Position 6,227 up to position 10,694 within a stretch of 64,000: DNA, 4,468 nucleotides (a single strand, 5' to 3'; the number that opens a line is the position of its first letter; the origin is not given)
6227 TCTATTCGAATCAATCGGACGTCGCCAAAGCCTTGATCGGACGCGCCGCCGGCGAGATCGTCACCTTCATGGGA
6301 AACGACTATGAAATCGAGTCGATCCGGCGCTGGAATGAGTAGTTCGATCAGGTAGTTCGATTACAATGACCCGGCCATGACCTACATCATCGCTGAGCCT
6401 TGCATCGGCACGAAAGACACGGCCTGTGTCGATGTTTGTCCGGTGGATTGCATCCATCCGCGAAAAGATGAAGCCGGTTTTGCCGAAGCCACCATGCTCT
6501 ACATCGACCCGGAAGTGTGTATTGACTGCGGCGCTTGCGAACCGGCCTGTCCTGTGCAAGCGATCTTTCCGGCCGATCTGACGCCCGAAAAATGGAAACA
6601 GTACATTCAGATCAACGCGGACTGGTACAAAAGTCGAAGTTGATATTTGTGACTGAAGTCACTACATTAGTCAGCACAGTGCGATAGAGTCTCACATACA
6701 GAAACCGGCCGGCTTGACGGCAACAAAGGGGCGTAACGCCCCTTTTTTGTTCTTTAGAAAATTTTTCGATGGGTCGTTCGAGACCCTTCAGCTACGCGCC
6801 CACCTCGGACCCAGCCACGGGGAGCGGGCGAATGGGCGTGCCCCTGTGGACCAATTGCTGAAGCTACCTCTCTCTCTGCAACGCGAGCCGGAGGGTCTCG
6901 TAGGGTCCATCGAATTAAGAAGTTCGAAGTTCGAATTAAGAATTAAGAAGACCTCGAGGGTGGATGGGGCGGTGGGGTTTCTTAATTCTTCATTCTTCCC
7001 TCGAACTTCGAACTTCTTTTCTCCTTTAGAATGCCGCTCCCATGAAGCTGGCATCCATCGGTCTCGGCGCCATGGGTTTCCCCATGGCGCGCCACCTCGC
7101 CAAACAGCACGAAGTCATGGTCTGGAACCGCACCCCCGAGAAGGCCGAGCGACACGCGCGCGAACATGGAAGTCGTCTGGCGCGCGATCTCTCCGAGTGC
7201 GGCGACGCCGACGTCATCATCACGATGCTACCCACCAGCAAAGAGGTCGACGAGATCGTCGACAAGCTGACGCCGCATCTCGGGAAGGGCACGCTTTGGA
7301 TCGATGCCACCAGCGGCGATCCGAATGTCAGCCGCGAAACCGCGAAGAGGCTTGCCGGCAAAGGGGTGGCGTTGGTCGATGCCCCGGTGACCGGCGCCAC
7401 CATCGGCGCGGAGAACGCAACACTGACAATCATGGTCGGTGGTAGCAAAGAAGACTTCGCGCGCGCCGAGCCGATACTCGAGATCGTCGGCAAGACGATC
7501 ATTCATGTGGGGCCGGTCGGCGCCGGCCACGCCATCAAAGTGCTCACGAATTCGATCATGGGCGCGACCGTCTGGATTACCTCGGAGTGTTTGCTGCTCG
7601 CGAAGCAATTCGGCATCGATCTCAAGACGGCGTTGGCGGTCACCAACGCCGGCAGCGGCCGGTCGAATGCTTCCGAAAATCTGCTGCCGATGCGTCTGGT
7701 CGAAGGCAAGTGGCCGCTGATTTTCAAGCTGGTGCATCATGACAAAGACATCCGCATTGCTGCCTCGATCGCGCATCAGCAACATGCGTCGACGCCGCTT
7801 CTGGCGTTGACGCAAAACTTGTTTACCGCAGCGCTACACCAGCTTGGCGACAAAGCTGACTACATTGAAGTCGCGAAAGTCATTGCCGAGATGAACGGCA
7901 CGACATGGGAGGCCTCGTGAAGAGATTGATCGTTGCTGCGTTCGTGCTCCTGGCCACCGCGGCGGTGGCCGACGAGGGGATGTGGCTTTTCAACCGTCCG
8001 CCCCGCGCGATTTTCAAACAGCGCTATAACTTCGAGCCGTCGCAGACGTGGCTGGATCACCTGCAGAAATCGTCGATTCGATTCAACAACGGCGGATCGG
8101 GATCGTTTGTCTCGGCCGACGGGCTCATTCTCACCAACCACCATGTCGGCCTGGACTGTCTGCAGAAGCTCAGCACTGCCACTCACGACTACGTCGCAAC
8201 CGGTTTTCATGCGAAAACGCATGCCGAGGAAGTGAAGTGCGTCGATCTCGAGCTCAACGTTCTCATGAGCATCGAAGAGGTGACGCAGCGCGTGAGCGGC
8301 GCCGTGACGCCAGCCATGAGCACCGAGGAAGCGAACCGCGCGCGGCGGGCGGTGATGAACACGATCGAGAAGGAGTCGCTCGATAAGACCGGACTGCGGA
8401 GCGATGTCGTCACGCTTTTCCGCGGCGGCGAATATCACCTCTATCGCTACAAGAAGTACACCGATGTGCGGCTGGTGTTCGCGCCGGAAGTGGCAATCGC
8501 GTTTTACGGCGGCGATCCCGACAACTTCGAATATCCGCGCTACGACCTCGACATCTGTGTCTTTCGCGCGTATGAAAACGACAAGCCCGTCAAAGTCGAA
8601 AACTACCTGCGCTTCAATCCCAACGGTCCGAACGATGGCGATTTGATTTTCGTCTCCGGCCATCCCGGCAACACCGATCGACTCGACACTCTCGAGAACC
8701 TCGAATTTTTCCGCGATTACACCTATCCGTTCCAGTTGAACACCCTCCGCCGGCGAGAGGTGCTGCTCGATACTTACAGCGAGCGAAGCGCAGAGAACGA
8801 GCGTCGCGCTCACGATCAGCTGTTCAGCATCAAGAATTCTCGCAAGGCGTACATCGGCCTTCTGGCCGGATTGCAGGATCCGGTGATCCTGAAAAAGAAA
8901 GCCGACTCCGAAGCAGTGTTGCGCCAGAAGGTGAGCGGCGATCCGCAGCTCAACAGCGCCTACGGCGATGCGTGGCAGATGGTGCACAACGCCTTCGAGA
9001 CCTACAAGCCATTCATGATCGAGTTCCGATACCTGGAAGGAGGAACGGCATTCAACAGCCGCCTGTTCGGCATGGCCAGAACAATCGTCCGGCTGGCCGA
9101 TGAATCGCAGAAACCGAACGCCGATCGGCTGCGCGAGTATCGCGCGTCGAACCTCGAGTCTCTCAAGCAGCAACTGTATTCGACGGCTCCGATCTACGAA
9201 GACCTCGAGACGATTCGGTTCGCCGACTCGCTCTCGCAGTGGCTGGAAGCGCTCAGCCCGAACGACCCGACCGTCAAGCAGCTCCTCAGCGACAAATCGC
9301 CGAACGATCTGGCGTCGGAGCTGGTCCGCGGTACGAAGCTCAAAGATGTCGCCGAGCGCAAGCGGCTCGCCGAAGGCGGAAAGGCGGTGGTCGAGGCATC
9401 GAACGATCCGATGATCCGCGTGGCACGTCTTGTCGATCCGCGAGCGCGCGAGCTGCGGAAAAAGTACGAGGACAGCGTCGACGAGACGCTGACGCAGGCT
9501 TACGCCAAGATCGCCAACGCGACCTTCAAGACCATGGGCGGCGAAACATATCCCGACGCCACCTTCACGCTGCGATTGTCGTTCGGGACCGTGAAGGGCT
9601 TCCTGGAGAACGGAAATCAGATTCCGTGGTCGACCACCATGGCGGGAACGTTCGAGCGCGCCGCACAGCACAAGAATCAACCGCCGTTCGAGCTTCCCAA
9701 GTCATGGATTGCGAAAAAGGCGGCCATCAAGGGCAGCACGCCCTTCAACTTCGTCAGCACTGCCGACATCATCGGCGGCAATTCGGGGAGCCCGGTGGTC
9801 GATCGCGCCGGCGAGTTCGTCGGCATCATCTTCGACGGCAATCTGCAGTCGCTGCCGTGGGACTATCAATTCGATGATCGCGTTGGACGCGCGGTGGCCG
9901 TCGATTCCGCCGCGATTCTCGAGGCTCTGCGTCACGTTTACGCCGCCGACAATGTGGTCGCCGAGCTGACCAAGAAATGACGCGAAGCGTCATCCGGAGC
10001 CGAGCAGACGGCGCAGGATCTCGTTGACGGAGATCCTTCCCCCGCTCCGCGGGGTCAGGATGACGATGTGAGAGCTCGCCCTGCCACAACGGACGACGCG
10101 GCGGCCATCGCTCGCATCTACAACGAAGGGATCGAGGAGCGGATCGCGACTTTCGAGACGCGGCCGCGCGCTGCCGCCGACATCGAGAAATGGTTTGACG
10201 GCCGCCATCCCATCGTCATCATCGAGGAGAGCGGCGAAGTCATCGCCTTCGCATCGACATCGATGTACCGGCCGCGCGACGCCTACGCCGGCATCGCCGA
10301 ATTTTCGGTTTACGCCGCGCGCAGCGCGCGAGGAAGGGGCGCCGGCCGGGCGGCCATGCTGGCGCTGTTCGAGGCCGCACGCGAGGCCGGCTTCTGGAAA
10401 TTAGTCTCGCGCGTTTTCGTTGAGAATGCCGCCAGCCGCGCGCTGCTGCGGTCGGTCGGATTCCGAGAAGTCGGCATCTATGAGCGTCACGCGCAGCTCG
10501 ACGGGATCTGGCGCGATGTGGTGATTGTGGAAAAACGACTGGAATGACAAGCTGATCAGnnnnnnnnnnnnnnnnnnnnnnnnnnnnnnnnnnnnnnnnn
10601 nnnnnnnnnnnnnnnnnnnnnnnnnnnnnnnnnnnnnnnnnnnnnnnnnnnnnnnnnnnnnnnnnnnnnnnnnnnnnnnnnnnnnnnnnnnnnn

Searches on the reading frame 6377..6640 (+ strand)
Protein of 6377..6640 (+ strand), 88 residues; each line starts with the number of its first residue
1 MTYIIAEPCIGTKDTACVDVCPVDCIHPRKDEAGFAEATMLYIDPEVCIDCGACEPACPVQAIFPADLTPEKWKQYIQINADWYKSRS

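Call 40: search_protein_families(library=pfam, proteins=[window:6377-6640:+], max_evalue=0.00001)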
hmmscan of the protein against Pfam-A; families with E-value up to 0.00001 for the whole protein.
window:6377-6640:+ (88 aa): 10 families
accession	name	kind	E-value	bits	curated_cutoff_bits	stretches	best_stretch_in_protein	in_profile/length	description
PF00037.32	Fer4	-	8.3e-12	44.8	21.1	1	42-63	2-23/24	4Fe-4S binding domain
PF12838.12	Fer4_7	-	8.3e-11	42.6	27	1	9-62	2-52/52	4Fe-4S dicluster domain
PF12797.12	Fer4_2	-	1.3e-08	34.7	24.5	1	41-60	3-22/22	4Fe-4S binding domain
PF12837.12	Fer4_6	-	1.9e-08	34.3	25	1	42-63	3-24/24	4Fe-4S binding domain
PF13237.11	Fer4_10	-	4.2e-08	33.4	25.5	0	41-60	2-21/53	4Fe-4S dicluster domain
PF13484.11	Fer4_16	-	1.4e-07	32.6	30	0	48-75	2-31/66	4Fe-4S double cluster binding domain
PF14697.11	Fer4_21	-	3.5e-07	30.7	35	0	43-64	3-27/59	4Fe-4S dicluster domain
PF12800.12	Fer4_4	-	1.3e-06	28.7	24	0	45-60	1-16/17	4Fe-4S binding domain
PF13187.11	Fer4_9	-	3.5e-06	27.4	27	1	15-63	6-52/52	4Fe-4S dicluster domain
PF13183.11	Fer4_8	-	6e-06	27.2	27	0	47-65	4-22/68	4Fe-4S dicluster domain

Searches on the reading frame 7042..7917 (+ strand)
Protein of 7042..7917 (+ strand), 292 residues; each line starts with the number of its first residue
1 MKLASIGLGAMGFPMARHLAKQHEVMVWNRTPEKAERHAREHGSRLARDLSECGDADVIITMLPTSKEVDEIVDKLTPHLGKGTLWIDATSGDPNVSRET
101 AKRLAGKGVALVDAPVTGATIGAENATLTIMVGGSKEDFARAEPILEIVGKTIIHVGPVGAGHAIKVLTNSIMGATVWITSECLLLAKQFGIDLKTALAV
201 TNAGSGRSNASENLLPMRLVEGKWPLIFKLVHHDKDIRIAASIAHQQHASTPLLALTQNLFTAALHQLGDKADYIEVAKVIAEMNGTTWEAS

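Call 21: search_protein_families(library=pfam, proteins=[window:7042-7917:+], max_evalue=0.001)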
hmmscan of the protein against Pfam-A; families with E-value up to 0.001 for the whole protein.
window:7042-7917:+ (292 aa): 6 families
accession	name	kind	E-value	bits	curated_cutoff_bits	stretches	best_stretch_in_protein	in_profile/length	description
PF03446.21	NAD_binding_2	-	7.8e-44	150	21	1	3-157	2-161/161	NAD binding domain of 6-phosphogluconate dehydrogenase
PF14833.11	NAD_binding_11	-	8.7e-31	107.1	30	1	160-280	1-121/122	NAD-binding of NADP-dependent 3-hydroxyisobutyrate dehydrogenase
PF03807.23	F420_oxidored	-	2.6e-08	34.8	21.6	1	3-91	2-93/94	NADP oxidoreductase coenzyme F420-dependent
PF01488.26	Shikimate_DH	-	1.6e-05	25.4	24.3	1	6-62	18-82/138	Shikimate / quinate 5-dehydrogenase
PF02153.23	PDH_N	-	0.00012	22.1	26.5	1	17-126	3-115/154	Prephenate dehydrogenase, nucleotide-binding domain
PF01210.29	NAD_Gly3P_dh_N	-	0.00031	21.2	23.1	0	3-92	2-105/158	NAD-dependent glycerol-3-phosphate dehydrogenase N-terminus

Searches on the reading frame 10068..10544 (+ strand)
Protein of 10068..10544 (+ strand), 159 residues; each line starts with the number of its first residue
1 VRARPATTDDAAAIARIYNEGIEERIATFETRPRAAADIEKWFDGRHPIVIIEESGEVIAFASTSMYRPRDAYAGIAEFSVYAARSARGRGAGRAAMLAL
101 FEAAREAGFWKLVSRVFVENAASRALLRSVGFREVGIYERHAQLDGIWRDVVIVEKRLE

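Call 20: search_protein_families(library=pfam, proteins=[window:10068-10544:+], max_evalue=0.001)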
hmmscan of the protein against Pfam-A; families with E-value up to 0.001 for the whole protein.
window:10068-10544:+ (159 aa): 4 families
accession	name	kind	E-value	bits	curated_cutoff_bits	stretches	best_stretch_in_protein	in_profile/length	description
PF00583.31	Acetyltransf_1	-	1.4e-14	54.8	20.7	1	29-132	13-116/116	Acetyltransferase (GNAT) family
PF13302.13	Acetyltransf_3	-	1.4e-11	45.7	25.4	1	4-133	5-138/138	Acetyltransferase (GNAT) domain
PF13420.13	Acetyltransf_4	-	3.7e-11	43.7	24.3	1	6-152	4-154/155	Acetyltransferase (GNAT) domain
PF13508.13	Acetyltransf_7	-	1.7e-06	28.8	27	1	49-134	5-84/84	Acetyltransferase (GNAT) domain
